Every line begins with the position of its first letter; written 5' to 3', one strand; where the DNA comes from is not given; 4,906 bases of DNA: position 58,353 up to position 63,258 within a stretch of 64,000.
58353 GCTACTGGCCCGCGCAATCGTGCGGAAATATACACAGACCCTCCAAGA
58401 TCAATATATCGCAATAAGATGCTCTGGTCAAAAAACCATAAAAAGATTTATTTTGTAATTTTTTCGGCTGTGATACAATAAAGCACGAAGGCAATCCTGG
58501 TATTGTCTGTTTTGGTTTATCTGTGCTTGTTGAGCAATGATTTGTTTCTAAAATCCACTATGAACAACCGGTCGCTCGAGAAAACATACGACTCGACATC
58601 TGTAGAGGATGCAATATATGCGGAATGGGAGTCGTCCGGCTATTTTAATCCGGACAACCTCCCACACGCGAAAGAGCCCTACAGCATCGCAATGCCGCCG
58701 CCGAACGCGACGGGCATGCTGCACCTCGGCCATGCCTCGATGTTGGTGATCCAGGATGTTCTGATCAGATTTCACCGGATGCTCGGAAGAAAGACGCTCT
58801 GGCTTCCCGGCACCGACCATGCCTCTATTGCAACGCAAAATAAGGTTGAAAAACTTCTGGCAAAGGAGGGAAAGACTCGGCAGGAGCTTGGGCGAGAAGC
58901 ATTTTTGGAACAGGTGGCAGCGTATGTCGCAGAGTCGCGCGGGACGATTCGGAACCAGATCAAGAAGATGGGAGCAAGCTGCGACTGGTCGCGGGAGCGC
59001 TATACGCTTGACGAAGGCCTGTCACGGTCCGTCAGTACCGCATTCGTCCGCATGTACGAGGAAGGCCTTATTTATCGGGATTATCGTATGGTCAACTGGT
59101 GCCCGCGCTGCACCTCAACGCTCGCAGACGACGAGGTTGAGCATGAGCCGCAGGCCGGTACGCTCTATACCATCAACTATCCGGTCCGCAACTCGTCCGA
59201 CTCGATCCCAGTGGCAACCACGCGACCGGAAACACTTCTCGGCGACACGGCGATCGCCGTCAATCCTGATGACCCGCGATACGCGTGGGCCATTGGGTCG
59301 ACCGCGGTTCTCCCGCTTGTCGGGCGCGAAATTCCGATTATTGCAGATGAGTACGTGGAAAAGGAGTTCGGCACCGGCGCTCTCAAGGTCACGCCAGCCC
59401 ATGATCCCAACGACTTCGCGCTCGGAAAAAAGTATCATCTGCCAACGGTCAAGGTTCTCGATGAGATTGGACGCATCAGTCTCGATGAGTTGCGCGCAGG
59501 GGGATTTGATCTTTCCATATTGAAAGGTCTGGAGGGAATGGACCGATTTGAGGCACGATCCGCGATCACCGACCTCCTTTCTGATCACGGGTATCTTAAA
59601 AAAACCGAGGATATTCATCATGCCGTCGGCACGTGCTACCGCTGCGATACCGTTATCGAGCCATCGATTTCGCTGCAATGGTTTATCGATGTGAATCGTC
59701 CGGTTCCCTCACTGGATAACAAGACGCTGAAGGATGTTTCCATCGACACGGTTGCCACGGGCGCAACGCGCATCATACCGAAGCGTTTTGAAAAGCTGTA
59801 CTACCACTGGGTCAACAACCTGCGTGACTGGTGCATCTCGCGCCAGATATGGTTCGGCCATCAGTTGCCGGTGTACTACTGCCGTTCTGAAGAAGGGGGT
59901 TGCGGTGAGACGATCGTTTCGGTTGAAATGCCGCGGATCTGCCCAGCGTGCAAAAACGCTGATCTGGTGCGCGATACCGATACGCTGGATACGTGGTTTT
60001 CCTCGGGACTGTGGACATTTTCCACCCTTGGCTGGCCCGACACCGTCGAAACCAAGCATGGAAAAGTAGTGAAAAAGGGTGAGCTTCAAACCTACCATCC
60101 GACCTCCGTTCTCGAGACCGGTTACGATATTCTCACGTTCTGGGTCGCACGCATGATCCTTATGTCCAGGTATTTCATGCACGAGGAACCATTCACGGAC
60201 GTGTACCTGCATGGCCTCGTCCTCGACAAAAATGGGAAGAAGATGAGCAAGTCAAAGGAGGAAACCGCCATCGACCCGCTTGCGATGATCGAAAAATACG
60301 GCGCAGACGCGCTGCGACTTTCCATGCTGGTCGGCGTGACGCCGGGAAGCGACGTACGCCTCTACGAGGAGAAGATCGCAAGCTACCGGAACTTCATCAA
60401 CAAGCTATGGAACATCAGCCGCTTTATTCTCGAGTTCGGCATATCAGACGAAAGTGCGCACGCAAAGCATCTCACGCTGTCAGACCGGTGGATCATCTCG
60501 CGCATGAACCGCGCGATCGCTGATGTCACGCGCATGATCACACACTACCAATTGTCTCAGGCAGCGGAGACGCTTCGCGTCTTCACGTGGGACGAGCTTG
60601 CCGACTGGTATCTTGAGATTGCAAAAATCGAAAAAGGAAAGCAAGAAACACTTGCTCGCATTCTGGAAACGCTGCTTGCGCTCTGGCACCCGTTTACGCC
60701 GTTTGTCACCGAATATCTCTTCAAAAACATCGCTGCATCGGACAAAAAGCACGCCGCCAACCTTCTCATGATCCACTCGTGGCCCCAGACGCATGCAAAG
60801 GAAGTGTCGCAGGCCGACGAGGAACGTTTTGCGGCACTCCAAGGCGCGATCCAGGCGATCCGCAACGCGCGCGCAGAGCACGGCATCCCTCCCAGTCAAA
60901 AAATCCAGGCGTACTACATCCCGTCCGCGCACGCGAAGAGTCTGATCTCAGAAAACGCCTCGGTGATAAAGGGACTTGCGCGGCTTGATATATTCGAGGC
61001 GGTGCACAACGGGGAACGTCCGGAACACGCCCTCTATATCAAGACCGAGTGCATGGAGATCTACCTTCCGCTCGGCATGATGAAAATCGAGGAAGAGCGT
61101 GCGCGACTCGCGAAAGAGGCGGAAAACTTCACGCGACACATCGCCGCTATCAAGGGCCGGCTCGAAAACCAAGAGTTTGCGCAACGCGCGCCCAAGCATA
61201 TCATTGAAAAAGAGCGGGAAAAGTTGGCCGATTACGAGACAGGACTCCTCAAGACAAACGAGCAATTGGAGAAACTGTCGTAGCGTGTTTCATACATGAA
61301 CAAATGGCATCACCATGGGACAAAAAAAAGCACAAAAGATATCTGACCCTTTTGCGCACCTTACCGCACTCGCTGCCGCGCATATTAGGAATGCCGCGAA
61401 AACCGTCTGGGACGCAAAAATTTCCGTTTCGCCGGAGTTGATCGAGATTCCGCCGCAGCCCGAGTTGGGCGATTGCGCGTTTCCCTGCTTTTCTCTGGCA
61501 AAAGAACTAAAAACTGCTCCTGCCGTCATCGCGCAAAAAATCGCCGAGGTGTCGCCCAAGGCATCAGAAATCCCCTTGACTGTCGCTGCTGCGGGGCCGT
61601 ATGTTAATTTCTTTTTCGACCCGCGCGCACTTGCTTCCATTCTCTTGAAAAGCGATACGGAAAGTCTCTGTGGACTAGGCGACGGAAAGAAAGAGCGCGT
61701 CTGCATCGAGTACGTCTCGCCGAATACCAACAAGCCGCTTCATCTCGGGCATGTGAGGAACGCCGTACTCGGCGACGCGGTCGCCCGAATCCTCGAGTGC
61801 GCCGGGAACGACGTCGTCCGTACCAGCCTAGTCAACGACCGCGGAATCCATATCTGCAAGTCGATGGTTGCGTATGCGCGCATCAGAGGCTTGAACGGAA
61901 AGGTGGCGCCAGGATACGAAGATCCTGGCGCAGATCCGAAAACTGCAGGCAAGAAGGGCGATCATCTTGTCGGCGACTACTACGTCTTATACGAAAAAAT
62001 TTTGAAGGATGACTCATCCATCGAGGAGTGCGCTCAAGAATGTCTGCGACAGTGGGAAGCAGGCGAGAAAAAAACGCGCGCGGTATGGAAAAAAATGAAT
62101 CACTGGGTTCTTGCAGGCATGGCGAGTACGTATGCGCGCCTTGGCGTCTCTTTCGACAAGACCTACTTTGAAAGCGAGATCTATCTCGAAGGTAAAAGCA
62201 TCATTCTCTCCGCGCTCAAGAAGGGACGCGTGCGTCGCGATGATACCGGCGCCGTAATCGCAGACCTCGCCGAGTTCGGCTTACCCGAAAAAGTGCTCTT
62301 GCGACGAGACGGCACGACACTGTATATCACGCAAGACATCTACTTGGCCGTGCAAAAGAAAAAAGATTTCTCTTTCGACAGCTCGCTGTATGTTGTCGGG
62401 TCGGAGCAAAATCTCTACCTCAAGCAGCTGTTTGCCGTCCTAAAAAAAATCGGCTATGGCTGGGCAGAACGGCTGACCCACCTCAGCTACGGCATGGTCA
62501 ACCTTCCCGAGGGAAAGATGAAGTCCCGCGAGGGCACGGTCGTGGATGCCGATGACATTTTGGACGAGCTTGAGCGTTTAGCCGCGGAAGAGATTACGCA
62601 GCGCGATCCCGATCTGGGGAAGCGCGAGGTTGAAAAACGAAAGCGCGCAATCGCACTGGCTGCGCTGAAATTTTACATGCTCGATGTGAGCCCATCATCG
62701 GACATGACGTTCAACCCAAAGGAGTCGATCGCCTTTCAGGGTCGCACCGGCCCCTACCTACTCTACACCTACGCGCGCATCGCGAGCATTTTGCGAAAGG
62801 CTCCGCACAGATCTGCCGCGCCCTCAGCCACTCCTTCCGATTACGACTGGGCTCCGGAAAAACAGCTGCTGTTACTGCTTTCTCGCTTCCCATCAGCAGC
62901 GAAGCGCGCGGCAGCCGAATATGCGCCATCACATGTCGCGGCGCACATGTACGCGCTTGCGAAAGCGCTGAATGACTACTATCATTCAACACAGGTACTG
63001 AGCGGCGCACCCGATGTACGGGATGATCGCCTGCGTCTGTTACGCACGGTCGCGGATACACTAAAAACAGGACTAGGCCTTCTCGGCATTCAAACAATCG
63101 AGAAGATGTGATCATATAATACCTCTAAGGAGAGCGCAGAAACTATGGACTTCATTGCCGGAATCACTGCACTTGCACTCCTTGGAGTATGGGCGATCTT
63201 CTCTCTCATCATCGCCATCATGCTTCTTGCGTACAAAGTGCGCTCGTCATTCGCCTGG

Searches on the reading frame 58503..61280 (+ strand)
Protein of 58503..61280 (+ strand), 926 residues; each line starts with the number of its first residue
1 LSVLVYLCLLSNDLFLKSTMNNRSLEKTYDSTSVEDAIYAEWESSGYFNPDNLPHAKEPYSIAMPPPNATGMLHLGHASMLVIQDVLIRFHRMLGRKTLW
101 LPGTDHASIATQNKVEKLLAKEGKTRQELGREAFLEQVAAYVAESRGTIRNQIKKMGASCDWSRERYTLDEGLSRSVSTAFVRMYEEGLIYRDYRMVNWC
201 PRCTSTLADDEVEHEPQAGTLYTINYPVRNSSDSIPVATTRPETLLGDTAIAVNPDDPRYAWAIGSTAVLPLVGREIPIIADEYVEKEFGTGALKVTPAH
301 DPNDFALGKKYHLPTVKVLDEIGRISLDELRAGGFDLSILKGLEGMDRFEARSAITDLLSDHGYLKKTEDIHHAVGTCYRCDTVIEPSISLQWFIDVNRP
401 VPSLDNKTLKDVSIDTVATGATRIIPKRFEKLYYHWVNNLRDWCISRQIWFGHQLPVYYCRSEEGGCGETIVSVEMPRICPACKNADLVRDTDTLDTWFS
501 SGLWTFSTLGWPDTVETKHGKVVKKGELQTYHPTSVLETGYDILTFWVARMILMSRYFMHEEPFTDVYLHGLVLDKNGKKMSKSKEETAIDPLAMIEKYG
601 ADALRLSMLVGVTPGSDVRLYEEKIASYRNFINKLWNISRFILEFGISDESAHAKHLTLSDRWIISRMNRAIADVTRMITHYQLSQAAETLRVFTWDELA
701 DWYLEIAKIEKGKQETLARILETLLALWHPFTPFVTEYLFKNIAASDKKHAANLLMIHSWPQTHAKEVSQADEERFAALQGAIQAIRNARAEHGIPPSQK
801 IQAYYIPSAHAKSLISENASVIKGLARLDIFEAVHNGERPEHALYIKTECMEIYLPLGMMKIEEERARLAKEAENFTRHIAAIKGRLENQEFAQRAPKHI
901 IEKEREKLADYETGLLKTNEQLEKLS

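Call 21: search_protein_families(library=pfam, proteins=[window:58503-61280:+], max_evalue=0.00001)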
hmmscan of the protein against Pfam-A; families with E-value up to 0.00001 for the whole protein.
window:58503-61280:+ (926 aa): 5 families
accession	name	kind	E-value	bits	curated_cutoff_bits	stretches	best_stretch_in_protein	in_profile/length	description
PF00133.28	tRNA-synt_1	-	1.3e-120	403.4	22.7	1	38-619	2-412/414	tRNA synthetases class I (I, L, M and V)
PF08264.19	Anticodon_1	-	4.1e-33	114.8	25.1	1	661-804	1-147/148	Anticodon-binding domain of tRNA ligase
PF09334.17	tRNA-synt_1g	-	2.5e-18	66.5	20.1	1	63-214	4-137/391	tRNA synthetases class I (M)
PF13603.12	tRNA-synt_1_2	-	3.7e-14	53.1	25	1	264-321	85-142/185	Leucyl-tRNA synthetase, editing domain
PF10458.14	Val_tRNA-synt_C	-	1.7e-12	47.8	25.9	1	862-925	2-65/66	Valyl tRNA synthetase tRNA binding arm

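Call 32: find_related_loci(query=window:58503-61280:+, collection=genome_contigs, flank=500)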
Query window:58503-61280:+ (926 aa) in genome_contigs; peptide patterns used: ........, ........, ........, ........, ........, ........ (x = any residue, [..] = any of these).
187 stretches matched a pattern; 171 encode a relative of the query (tblastn E <= 1e-3); the best 80 are kept; 80 distinct loci.
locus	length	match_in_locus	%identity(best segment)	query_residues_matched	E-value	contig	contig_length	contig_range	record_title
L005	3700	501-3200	56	19-926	0e+0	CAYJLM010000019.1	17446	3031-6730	MAG TPA_asm: uncultured Gammaproteobacteria bacterium isolate ERP124720_co1_154 genome assembly, contig: NODE_4095_lengt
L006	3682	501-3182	55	25-926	0e+0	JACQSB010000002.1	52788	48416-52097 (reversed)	MAG: Candidatus Uhrbacteria bacterium isolate NC_groundwater_1374_Ag_S-0.2um_48_44 S_p2_S4_coassembly_k141_162817, whole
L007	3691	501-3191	55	21-926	0e+0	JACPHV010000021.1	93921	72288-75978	MAG: Candidatus Uhrbacteria bacterium isolate NC_groundwater_423_Ag_B-0.1um_48_14 GD18-4_B1_scaffold_827074, whole genom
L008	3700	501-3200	55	21-926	0e+0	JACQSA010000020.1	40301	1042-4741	MAG: Candidatus Uhrbacteria bacterium isolate NC_groundwater_1373_Ag_S-0.2um_44_41 S_p2_S4_coassembly_k141_1491634, whol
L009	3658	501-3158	47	6-926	0e+0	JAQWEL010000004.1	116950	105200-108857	MAG: Patescibacteria group bacterium isolate STF2_74 NODE_182_length_116950_cov_4.966890_Sandtown_F2, whole genome shotg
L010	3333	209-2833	47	20-924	0e+0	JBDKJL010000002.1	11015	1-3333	MAG: Candidatus Parcubacteria bacterium isolate guil_2019_sw_WHONDRS-S19S_0049_B_bin.21 scaffold_1740816, whole genome s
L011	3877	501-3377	45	4-922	0e+0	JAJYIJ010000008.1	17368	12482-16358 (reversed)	MAG: bacterium isolate DBS2-1.bin118 NODE_5873_length_17368_cov_1.021228, whole genome shotgun sequence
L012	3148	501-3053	46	23-915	0e+0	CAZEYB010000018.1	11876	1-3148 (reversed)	MAG TPA_asm: uncultured Bdellovibrionales bacterium isolate binchicken_co387_13 genome assembly, contig: NODE_6945_lengt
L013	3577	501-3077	45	22-912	0e+0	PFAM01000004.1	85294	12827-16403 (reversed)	MAG: Candidatus Falkowbacteria bacterium CG10_big_fil_rev_8_21_14_0_10_37_14 CG10_8_21_14_0.10_scaffold_117_c, whole gen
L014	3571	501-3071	46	25-922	0e+0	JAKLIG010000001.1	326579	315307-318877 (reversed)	MAG: Patescibacteria group bacterium isolate RA.bin81 RA.bin81_1, whole genome shotgun sequence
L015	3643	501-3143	46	23-925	0e+0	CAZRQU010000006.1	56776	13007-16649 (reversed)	MAG TPA_asm: uncultured Gammaproteobacteria bacterium isolate SRP332253_co2_32 genome assembly, contig: NODE_446_length_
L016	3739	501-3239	42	25-926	0e+0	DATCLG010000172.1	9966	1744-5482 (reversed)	MAG TPA_asm: Longimicrobiales bacterium isolate SMAG_U7116 k141_888954, whole genome shotgun sequence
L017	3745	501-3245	44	4-925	0e+0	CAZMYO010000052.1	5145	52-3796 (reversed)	MAG TPA_asm: uncultured Gammaproteobacteria bacterium isolate binchicken_co203_87 genome assembly, contig: k141_2675747,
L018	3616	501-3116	43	29-921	0e+0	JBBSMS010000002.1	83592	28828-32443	MAG: Nitriliruptorales bacterium isolate LS5_sbin.38 LS5_sbin.38_K_2211_L_83592_cov_79.8257, whole genome shotgun sequen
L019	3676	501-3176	43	17-925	0e+0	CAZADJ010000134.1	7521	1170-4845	MAG TPA_asm: uncultured Actinomycetota bacterium isolate SRP284430_co1_153 genome assembly, contig: NODE_7973_length_752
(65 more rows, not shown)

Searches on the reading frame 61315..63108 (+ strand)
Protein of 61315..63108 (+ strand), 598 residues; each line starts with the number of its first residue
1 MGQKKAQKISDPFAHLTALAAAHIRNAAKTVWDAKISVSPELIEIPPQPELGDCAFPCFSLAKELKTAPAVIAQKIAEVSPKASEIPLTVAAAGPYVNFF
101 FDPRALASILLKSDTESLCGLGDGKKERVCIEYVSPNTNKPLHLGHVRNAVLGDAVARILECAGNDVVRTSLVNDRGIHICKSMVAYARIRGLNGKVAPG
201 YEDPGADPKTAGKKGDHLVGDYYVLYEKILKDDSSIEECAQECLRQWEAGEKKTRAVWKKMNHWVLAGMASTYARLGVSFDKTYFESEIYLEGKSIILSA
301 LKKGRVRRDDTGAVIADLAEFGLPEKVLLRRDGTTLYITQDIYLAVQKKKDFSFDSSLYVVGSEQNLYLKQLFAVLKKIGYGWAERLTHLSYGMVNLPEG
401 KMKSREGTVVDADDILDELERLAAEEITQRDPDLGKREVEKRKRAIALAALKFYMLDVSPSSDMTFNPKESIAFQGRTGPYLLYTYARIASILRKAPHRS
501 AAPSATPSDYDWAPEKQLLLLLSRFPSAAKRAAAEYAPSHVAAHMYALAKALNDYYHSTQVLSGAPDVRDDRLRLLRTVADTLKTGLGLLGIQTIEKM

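Call 21: search_protein_families(library=pfam, proteins=[window:61315-63108:+], max_evalue=0.00001)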
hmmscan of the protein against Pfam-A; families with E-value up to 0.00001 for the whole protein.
window:61315-63108:+ (598 aa): 3 families
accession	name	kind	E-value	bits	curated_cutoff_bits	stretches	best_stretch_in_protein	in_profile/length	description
PF00750.26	tRNA-synt_1d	-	2.5e-52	178.4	23.3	1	122-464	15-345/349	tRNA synthetases class I (R), catalytic domain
PF05746.21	DALR_1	-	9.2e-28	97.1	22.3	1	482-598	1-117/117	DALR anticodon binding domain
PF03485.21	Arg_tRNA_synt_N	-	2.4e-14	54.1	21.5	1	21-101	4-85/85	Arginyl tRNA synthetase N terminal domain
